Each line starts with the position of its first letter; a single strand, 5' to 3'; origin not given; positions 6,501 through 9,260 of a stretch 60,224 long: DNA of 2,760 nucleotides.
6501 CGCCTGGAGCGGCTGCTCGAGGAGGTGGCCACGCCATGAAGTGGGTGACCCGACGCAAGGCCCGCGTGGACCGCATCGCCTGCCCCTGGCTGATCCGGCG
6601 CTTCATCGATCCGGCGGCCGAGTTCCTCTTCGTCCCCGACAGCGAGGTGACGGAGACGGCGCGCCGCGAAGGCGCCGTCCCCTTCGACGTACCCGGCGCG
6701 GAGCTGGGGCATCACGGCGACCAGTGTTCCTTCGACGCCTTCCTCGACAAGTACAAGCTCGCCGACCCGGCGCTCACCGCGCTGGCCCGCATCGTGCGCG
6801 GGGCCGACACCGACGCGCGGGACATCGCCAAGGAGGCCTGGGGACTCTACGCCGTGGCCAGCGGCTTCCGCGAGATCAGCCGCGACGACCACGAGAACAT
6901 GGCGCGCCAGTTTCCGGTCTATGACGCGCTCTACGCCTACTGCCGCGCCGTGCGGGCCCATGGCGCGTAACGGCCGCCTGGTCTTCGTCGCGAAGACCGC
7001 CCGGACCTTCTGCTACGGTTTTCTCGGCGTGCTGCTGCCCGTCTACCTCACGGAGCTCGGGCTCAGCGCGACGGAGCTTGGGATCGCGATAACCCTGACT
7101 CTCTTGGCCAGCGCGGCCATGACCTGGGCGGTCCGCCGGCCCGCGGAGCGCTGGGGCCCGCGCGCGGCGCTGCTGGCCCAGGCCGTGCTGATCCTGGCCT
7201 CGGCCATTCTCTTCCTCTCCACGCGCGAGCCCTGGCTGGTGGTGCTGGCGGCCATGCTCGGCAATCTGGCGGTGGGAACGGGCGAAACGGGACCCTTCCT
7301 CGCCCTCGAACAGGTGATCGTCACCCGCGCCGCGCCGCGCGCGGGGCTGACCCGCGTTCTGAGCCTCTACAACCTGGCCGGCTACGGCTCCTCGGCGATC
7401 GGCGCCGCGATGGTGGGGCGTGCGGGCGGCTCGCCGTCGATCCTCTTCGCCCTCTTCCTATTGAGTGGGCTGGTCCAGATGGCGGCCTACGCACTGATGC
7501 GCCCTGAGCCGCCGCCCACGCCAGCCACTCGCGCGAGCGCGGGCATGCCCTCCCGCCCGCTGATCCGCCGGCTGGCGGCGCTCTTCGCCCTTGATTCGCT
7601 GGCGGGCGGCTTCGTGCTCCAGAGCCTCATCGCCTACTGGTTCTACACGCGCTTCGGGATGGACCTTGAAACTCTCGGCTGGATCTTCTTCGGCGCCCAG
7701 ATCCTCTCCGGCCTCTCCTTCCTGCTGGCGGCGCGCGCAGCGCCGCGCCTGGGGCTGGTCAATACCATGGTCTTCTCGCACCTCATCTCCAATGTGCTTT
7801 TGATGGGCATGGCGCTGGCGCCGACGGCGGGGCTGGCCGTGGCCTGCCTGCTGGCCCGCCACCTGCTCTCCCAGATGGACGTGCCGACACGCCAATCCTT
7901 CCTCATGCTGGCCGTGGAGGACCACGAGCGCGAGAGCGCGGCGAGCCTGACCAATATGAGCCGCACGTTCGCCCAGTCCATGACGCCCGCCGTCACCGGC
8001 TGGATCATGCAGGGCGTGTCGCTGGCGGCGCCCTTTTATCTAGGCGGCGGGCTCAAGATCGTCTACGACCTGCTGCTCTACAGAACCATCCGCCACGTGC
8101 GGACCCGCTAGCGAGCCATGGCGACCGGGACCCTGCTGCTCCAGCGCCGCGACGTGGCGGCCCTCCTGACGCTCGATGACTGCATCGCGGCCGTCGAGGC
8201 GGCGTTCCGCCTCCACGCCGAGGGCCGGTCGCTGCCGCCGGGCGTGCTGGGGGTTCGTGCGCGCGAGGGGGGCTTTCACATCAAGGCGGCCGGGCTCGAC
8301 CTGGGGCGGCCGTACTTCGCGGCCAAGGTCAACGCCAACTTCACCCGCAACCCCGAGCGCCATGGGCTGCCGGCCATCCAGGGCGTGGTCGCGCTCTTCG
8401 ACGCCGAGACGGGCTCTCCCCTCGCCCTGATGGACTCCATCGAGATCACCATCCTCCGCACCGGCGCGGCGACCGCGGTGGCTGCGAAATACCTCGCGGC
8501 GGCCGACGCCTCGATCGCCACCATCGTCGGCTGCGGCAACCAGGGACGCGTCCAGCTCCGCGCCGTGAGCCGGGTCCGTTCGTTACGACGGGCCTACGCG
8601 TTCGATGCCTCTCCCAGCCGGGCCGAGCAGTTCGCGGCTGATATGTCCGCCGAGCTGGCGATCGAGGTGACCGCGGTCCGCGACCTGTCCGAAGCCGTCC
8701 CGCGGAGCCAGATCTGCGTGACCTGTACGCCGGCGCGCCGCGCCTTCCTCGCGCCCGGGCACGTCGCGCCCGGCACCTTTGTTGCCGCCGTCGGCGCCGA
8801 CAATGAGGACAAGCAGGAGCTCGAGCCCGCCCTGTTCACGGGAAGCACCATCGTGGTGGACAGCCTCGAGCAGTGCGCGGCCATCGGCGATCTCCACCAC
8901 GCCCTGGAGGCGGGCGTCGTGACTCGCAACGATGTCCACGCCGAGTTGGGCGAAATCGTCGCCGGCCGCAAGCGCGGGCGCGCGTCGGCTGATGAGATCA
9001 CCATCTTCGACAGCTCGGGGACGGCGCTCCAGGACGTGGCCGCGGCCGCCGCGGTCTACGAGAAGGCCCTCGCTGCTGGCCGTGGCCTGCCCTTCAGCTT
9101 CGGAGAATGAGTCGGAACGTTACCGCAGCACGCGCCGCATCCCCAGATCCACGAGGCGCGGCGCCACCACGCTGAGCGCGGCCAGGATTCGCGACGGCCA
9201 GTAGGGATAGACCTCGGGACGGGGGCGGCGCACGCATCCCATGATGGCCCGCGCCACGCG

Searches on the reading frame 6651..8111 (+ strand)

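Call 71: search_protein_families(library=pfam, proteins=[window:6651-8111:+], max_evalue=0.00001)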
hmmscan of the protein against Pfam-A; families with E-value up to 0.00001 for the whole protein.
window:6651-8111:+ (486 aa): 1 family
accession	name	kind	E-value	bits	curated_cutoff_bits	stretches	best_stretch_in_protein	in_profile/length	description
PF07690.21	MFS_1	-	6.4e-20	71.8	33.4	2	114-399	4-297/347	Major Facilitator Superfamily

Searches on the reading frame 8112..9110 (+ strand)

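Call 71: search_protein_families(library=pfam, proteins=[window:8112-9110:+], max_evalue=0.00001)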
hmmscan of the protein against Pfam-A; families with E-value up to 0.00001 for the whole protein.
window:8112-9110:+ (332 aa): 1 family
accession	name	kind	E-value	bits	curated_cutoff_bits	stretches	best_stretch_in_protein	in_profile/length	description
PF02423.21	OCD_Mu_crystall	-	1.6e-70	238.1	24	1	8-321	4-312/314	Ornithine cyclodeaminase/mu-crystallin family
